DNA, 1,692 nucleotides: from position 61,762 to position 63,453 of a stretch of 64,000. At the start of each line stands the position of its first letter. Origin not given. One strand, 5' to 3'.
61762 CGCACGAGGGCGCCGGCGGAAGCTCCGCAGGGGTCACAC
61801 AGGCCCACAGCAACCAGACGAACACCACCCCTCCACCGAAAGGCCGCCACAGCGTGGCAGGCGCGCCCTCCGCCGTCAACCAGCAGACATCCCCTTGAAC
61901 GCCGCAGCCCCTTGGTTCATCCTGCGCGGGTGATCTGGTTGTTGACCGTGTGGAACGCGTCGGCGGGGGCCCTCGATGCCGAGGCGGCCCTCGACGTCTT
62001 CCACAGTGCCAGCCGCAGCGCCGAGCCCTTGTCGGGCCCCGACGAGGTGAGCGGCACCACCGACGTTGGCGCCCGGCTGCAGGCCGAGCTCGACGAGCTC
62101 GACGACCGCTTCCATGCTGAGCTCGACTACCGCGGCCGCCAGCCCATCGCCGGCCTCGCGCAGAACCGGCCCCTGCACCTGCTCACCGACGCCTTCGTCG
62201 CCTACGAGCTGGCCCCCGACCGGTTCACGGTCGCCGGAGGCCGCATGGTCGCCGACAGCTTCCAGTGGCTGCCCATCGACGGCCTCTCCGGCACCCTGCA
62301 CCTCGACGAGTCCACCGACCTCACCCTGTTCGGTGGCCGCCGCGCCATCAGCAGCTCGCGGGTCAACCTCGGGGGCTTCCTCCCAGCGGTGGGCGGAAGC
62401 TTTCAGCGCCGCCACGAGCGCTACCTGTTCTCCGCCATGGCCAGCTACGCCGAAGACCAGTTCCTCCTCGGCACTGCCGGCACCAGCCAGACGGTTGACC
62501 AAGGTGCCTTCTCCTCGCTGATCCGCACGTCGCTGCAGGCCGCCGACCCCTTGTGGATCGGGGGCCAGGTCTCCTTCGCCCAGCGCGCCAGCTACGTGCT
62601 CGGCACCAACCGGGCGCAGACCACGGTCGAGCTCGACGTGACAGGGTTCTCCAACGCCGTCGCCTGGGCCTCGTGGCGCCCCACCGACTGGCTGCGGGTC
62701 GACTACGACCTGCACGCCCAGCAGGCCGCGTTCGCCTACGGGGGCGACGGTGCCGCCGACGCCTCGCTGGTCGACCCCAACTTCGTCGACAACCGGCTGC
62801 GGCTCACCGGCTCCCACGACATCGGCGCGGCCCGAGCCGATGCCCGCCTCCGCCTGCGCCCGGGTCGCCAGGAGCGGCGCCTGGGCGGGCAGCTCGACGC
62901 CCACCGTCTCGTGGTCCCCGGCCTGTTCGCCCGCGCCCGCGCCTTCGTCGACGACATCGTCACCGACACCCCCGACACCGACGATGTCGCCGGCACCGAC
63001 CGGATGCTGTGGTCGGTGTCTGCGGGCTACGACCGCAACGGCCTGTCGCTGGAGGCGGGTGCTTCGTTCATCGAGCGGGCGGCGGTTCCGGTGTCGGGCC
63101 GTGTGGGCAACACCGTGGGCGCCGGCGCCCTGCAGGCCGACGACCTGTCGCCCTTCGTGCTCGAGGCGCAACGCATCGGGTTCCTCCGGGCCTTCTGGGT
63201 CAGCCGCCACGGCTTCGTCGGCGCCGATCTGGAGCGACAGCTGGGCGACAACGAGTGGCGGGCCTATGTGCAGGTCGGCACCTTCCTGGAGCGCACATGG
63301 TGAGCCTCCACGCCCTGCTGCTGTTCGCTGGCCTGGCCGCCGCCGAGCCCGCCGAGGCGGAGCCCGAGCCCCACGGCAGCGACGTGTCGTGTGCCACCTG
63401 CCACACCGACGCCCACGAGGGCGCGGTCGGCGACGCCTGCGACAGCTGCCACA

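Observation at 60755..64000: Porin-cytochrome-like module: multiheme cytochrome, outer-membrane-barrel-like protein and a second multiheme cytochrome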

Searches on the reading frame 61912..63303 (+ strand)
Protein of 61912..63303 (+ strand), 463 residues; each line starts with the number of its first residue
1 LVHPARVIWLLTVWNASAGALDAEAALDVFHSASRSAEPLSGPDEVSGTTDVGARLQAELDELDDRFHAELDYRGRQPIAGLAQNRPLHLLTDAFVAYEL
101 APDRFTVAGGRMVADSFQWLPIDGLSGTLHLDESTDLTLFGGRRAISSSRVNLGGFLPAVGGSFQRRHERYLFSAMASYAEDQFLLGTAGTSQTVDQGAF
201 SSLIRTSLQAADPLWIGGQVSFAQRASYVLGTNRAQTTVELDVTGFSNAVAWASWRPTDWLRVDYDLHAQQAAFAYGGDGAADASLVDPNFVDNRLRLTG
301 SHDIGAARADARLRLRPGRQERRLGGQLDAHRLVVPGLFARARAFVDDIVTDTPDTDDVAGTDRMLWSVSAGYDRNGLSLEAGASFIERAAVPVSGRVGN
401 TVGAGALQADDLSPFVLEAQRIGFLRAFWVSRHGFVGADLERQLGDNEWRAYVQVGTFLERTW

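Call 6: search_protein_families(library=pfam, proteins=[window:61912-63303:+], max_evalue=0.1)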
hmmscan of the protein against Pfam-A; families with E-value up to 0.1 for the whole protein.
window:61912-63303:+ (463 aa): 0 families

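Call 7: search_protein_families(library=ncbifam, proteins=[window:61912-63303:+], max_evalue=0.1)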
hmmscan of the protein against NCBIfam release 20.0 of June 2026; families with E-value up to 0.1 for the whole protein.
window:61912-63303:+ (463 aa): 0 families

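Call 8: find_encoding_contigs(protein=window:61912-63303:+, flank=10000, max_places=6)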
Protein window:61912-63303:+ (463 aa): no gene with exactly this product is on record in the collection.

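Call 10: find_encoding_contigs(protein=window:61930-63300:+, flank=10000, max_places=6)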
Protein seq(457 aa) (457 aa): no gene with exactly this product is on record in the collection.

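Call 11: find_encoding_contigs(protein=window:61912-63300:+, flank=10000, max_places=6)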
Protein seq(463 aa) (463 aa): no gene with exactly this product is on record in the collection.

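Call 12: find_homologous_proteins(query=window:61912-63300:+, max_evalue=0.001)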
Query seq(463 aa) (463 aa): 43 proteins with E <= 0.001 among 8000 candidates.
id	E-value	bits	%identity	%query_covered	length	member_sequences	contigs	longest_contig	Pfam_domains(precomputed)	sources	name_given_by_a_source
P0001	0.0e+0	1012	100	99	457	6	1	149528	-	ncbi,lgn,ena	-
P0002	4.0e-217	740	73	99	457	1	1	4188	-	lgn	-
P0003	1.1e-206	706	70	100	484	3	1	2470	-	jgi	-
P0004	4.1e-203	694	70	99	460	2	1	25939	-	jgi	-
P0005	3.1e-202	691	71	99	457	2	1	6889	-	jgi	jgi:hypothetical protein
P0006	1.7e-196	672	68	99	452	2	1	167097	-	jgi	-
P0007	2.5e-192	658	68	99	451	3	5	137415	-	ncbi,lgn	-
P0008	5.9e-191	654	66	100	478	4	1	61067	-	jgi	-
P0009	3.4e-86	308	42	99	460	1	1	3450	-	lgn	-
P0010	8.0e-86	307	42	97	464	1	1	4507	-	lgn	-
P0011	5.9e-83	298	41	96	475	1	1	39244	-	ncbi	-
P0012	1.3e-77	280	40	99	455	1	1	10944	-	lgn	-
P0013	1.1e-76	277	38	97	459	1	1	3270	-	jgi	jgi:hypothetical protein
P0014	1.4e-75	273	40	97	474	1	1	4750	-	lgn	-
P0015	1.4e-75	273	40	96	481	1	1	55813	-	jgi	jgi:hypothetical protein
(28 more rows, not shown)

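Call 13: find_encoding_contigs(protein=P0001, flank=10000, max_places=4)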
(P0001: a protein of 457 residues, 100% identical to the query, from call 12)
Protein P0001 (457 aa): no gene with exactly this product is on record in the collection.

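Call 15: find_encoding_contigs(protein=P0006, flank=10000, max_places=3)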
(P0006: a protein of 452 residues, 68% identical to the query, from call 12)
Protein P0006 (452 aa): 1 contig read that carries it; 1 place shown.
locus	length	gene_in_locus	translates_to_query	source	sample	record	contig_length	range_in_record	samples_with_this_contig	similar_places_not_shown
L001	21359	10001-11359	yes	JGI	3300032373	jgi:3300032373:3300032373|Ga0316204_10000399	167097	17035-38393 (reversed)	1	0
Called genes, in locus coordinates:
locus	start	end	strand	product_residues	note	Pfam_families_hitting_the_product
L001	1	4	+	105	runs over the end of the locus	PF03692:CxxCxxCC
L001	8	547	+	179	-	PF13302:Acetyltransf_3, PF00583:Acetyltransf_1, PF13673:Acetyltransf_10, PF13508:Acetyltransf_7, PF08445:FR47 (weak), PF24553:Rv0428c_C (weak)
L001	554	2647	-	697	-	PF00270:DEAD (weak), PF04851:ResIII, PF17757:UvrB_inter, PF27431:UvrB_3rd, PF00271:Helicase_C, PF12344:UvrB, PF02151:UVR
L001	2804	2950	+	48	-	-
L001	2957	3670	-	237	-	-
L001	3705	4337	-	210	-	PF01476:LysM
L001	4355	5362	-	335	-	PF13650:Asp_protease_2, PF13975:gag-asp_proteas (weak)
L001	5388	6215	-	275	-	PF12833:HTH_18, PF00165:HTH_AraC (weak)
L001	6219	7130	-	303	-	-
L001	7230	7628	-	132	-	PF00293:NUDIX, PF14815:NUDIX_4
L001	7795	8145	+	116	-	PF11259:DUF3060 (weak)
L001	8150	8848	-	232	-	PF01738:DLH, PF12146:Hydrolase_4 (faint), PF00561:Abhydrolase_1 (faint), PF02230:Abhydrolase_2, PF00326:Peptidase_S9 (weak)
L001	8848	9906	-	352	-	PF14522:Cytochrome_C7 (faint)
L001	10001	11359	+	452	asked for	-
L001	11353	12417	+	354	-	PF02085:Cytochrom_CIII (faint), PF14537:Cytochrom_c3_2 (faint), PF14522:Cytochrome_C7 (weak)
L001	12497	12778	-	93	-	-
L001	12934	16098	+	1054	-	PF00069:Pkinase, PF07714:PK_Tyr_Ser-Thr, PF17874:TPR_MalT, PF13424:TPR_12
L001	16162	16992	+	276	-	-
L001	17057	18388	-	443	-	PF00037:Fer4 (faint), PF12837:Fer4_6 (weak), PF13237:Fer4_10, PF14697:Fer4_21, PF12838:Fer4_7 (weak), PF07992:Pyr_redox_2, PF13738:Pyr_redox_3, PF00070:Pyr_redox (weak), +3 more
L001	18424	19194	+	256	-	-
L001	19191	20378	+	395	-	PF02085:Cytochrom_CIII (weak), PF14522:Cytochrome_C7 (faint), PF14537:Cytochrom_c3_2 (faint)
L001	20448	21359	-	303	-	PF00932:LTD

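Call 18: find_related_loci(query=A1, collection=genome_contigs, flank=8000)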
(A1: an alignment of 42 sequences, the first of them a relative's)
Query A1 (457 aa) in genome_contigs; peptide patterns used: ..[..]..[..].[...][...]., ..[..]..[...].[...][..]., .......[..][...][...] (x = any residue, [..] = any of these).
53 stretches matched a pattern; 18 encode a relative of the query (tblastn E <= 1e-3); 16 distinct loci.
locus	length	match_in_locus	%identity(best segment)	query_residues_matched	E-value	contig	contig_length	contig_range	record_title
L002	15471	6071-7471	40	2-457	2e-84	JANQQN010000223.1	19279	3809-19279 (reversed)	MAG: Myxococcota bacterium isolate IP29b_bin.29 k99_3056302, whole genome shotgun sequence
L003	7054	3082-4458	39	10-457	4e-79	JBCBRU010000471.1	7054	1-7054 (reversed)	MAG: Myxococcota bacterium isolate J06636_7 k141_128726_length_7054_cov_20.0000, whole genome shotgun sequence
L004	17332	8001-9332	39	5-450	7e-78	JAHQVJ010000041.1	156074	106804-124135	MAG: Myxococcales bacterium isolate MAG.005 Posi_005-P13008, whole genome shotgun sequence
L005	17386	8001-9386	38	2-457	2e-74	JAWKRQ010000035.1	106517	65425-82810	MAG: Myxococcota bacterium isolate BC1.7 BC1.7.fa-35, whole genome shotgun sequence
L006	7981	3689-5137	37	9-457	2e-73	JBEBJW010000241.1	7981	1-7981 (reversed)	MAG: Myxococcota bacterium isolate TF_7 NODE_3507_length_7981_cov_4.263892, whole genome shotgun sequence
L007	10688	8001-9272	37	24-457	1e-73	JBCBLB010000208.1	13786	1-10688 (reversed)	MAG: Myxococcota bacterium isolate J06627_4 k141_237365_length_13786_cov_11.4918, whole genome shotgun sequence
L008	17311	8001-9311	40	22-457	2e-71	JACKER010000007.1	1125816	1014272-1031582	MAG: Alphaproteobacteria bacterium isolate HK-STAS-MYXO-39 HK-STAS-MYXO-39_7, whole genome shotgun sequence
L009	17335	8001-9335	37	15-457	2e-68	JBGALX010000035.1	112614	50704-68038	MAG: Myxococcaceae bacterium isolate MAG_AAO_H10.48 AAOH10-48_opera_contig_888, whole genome shotgun sequence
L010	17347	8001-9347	38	13-457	4e-67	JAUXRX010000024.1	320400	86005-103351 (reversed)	MAG: Archangium sp. isolate C12_metabat.bin.17_sub C12_k141_20968, whole genome shotgun sequence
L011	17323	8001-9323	35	1-457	2e-66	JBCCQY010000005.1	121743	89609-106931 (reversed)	MAG: Myxococcota bacterium isolate P01_D01_bin.18 k141_1692916_length_121743_cov_11.0000, whole genome shotgun sequence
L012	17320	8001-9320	36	15-457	6e-65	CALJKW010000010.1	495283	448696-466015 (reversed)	MAG TPA_asm: uncultured Myxococcales bacterium isolate SRR6227243_bin.56_CONCOCT_v1.1_MAG genome assembly, contig: ERZ79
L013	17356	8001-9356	37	1-457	1e-70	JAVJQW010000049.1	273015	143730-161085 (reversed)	MAG: Deltaproteobacteria bacterium isolate D1-CHI-08 k141_26992, whole genome shotgun sequence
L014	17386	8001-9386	37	2-457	1e-64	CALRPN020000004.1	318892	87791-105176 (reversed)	MAG: Archangium gephyra isolate JJ-KV9-13-1-m1-bin299 genome assembly, contig: JJ-KV9-13-C4, whole genome shotgun sequen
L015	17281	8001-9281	38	37-457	9e-64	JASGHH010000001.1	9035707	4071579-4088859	MAG: Myxococcaceae bacterium isolate 5N015 JMF-2111-06-0005.ont.bin.15_0, whole genome shotgun sequence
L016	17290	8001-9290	38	45-457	1e-62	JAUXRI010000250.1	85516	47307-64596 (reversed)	MAG: Myxococcales bacterium isolate C12_maxbin.062_sub C12_k141_249392, whole genome shotgun sequence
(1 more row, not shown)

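Call 23: predict_structure(alignment_id=A1)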
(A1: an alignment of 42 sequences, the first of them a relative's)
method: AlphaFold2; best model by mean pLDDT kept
length: 457 residues; sequences in the alignment: 42
mean_pLDDT: 82.0   pTM: 0.77
mean pLDDT of the five models: 82.0, 81.9, 81.4, 80.1, 78.4
residues with pLDDT >= 90: 259; 70-90: 85; 50-70: 46; < 50: 67
segments of 3 or more residues with pLDDT < 50: 1-9, 222-234, 270-279, 350-355, 384-412
pLDDT, mean of each block of 10 residues (from residue 1): 47 91 87 59 90 93 95 81 91 95 94 91 97 94 69 96 97 85 72 93 97 89 42 55 97 97 80 46 86 96 96 91 94 96 73 60 96 95 48 36 37 76 97 89 92 94
secondary structure, 60 per line:
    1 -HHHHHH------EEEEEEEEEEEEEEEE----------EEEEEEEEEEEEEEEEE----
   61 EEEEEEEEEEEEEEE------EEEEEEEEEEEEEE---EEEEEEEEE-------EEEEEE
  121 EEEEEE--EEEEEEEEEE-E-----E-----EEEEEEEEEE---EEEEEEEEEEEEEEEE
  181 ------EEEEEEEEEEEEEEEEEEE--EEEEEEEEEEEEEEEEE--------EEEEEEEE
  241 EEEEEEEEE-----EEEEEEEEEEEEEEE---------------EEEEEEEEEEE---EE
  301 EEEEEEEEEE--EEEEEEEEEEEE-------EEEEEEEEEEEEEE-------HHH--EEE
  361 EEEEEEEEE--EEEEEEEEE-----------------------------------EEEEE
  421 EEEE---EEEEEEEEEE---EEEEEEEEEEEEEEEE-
elements in order: H2-7 E14-29 E40-56 E61-75 E82-95 E99-107 E115-126 E129-138 E152-161 E165-180 E187-205 E208-224 E233-249 E255-269 E285-295 E299-310 E313-324 E332-345 E358-369 E372-380 E416-424 E428-437 E441-456

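Call 30: search_solved_structures(query=A1, max_evalue=10)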
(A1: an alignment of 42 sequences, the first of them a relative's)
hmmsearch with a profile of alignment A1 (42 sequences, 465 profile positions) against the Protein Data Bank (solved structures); distinct sequences matched with E-value up to 10: 1.
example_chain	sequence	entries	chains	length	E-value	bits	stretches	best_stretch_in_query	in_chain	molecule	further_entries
3bo6_A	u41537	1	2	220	0.51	12.5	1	162-236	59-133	Hydrophilic protein, virA protein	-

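Call 39: find_homologous_proteins(query=A1, max_evalue=0.001)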
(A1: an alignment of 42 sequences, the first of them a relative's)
Query A1 (42 sequences) (457 aa, profile of the alignment): 71 proteins with E <= 0.001 among 8000 candidates.
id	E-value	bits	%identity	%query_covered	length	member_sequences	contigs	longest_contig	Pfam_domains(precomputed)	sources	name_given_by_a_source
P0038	9.6e-200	683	37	97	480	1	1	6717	-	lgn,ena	-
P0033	5.1e-198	677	38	97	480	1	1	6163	-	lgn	-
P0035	2.1e-197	675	37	97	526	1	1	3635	-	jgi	jgi:hypothetical protein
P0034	1.5e-196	672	36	97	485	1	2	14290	-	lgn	-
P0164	2.0e-195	668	37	97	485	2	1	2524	-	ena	-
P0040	2.2e-195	668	37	97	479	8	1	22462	-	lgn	-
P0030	5.7e-195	667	38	97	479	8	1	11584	-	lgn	-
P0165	8.6e-195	666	37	97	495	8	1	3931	-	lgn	-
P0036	1.4e-194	666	36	97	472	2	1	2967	-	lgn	-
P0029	2.9e-193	661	38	98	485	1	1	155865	-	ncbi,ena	-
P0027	1.3e-192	659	36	97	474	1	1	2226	-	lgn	-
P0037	1.4e-192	659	37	97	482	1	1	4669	-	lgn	-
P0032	3.6e-192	658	37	97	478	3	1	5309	-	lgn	-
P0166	1.0e-191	656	38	97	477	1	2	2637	-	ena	-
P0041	6.1e-188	644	35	97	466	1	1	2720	-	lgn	-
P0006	8.0e-179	614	68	100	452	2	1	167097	-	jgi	-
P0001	4.6e-176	605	100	100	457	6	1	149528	-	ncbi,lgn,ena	-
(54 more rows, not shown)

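Call 43: search_protein_representatives(alignment_id=A1)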
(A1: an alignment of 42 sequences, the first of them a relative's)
Query: 42 sequences, 465 profile positions. Proteins with E-value up to 0.001 (for the whole library): 109; up to 1e-10: 88; up to 1e-30: 58. The best 109 are listed.
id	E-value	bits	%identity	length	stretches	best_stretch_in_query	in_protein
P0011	1.8e-186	637.2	-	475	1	7-465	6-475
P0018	7.2e-184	628.6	-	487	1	3-465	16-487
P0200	1.6e-178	611.0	-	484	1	11-465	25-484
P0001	1.5e-176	604.5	-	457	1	10-465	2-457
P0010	4.8e-173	592.9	-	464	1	7-465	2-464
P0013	3.4e-172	590.1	-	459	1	11-465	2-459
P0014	5.4e-171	586.1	-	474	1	7-465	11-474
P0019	5.6e-171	586.1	-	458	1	6-465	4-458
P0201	6.3e-163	559.5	-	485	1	16-465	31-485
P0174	6.1e-160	549.7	-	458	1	12-465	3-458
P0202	2.2e-158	544.6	-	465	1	5-465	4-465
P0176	7.4e-156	536.2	-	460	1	12-465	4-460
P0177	1.9e-155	534.9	-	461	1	13-465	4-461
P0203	7.9e-151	519.7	-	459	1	5-465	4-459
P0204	5.7e-150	516.8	-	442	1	16-465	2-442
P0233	5.1e-48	180.7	-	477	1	7-458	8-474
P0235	1.2e-45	172.9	-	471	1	8-459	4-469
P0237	4.9e-41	157.7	-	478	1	8-459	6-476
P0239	8.1e-40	153.7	-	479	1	3-460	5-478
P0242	8.5e-31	123.9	-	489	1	28-460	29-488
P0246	5.9e-25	104.7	-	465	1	7-459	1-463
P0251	8.9e-21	90.9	-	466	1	11-457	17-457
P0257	4.5e-19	85.3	-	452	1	11-459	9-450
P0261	4.6e-18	82.0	-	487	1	9-458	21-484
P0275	3.7e-09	52.6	-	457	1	15-460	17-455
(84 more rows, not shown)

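Call 44: list_cluster_members(proteins=[P0233, P0235, P0237, P0239, P0242, P0246, P0251, P0257, P0261, P0275])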
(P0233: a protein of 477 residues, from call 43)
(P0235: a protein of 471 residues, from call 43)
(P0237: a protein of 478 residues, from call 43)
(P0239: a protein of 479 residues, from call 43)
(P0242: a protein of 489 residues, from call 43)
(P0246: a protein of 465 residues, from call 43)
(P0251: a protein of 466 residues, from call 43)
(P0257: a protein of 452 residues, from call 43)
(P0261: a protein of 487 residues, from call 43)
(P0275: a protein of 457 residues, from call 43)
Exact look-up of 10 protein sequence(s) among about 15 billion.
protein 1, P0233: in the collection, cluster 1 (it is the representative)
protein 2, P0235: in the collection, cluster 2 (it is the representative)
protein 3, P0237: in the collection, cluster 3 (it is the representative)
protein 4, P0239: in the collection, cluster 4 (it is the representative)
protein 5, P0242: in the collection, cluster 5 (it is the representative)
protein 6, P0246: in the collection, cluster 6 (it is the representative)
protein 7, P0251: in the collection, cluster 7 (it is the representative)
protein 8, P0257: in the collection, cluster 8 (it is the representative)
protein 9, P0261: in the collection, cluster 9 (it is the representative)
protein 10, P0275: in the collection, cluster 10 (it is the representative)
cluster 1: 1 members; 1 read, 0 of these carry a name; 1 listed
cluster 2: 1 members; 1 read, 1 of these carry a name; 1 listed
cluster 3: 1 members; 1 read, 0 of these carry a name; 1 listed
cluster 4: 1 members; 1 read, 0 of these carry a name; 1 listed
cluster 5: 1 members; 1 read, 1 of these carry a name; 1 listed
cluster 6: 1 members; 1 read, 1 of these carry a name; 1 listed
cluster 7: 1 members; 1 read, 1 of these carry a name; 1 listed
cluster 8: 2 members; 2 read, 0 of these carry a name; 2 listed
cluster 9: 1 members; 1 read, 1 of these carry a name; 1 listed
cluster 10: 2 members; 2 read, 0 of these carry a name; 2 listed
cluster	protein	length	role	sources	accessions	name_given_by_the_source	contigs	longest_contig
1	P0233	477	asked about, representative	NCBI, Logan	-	-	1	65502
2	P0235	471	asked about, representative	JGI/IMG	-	hypothetical protein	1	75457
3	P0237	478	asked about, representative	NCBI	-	-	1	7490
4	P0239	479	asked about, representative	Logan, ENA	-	-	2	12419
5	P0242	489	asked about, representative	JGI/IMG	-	hypothetical protein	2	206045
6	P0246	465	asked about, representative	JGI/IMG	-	hypothetical protein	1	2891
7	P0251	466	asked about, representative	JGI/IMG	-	hypothetical protein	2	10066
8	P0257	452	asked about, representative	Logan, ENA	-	-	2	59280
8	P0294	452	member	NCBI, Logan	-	-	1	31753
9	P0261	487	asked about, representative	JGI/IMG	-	hypothetical protein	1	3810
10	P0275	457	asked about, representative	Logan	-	-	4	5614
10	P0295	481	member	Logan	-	-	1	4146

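Call 47: fold_search(model_id=the predicted structure, library=pdb)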
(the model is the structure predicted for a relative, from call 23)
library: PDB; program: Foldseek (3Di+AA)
matches with E <= 10: 882; with E <= 0.001: 319
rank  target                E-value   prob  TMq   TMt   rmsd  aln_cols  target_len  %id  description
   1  2vqi_B                4.5e-08  1.00  0.45  0.43  11.4       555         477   10  Structure of the P pilus usher (PapC) translocation pore (released 2008-05-27)
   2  9c4o                  6.3e-08  1.00  0.46  0.35  15.1       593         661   10  Cryo-EM structure of PqqU with ligand PQQ (released 2024-06-19)
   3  2hdi_A                6.6e-08  1.00  0.46  0.36  13.0       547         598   10  Crystal structure of the Colicin I receptor Cir from E.coli in complex with receptor binding domain of Colicin Ia. (released 2007-05-08)
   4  3rbh_A                6.9e-08  1.00  0.39  0.41  13.2       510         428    9  Structure of alginate export protein AlgE from Pseudomonas aeruginosa (released 2011-07-27)
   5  2y0h                  7.3e-08  1.00  0.38  0.46  12.0       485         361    9  Crystal Structure of Pseudomonas Aeruginosa OpdL (released 2011-12-21)
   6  3rfz_E                9.2e-08  1.00  0.49  0.31  10.1       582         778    9  Crystal structure of the FimD usher bound to its cognate FimC:FimH substrate (released 2011-06-01)
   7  6cd2_C                9.7e-08  1.00  0.35  0.25  15.7       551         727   10  Crystal structure of the PapC usher bound to the chaperone-adhesin PapD-PapG (released 2018-10-03)
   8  2vqi_A                1.2e-07  1.00  0.43  0.42  12.4       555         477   10  Structure of the P pilus usher (PapC) translocation pore (released 2008-05-27)
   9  3ohn_A                1.3e-07  1.00  0.41  0.41  15.7       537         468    7  Crystal structure of the FimD translocation domain (released 2011-06-01)
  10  4b61_B                1.3e-07  1.00  0.37  0.38  13.5       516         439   10  In meso structure of alginate transporter, AlgE, from Pseudomoas aeruginosa, PAO1. Crystal form 3. (released 2013-07-17)
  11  3rbh_B                1.3e-07  1.00  0.39  0.40  13.3       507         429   10  Structure of alginate export protein AlgE from Pseudomonas aeruginosa (released 2011-07-27)
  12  4afk                  1.4e-07  1.00  0.38  0.40  12.1       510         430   10  In meso structure of alginate transporter, AlgE, from Pseudomonas aeruginosa, PAO1 (released 2013-02-06)
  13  4azl_B                1.5e-07  1.00  0.38  0.40  13.4       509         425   11  In meso structure of alginate transporter, AlgE, from Pseudomoas aeruginosa, PAO1, crystal form 2. (released 2013-07-03)
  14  8bys_A                2.1e-07  1.00  0.34  0.45  13.3       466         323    9  Outer membrane attachment porin OmpM1 from Veillonella parvula, native (released 2023-11-08)
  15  8pz4                  2.1e-07  1.00  0.39  0.38  13.7       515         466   11  Structure of alginate transporter, AlgE, solved at wavelength 2.755 A (released 2023-10-25)
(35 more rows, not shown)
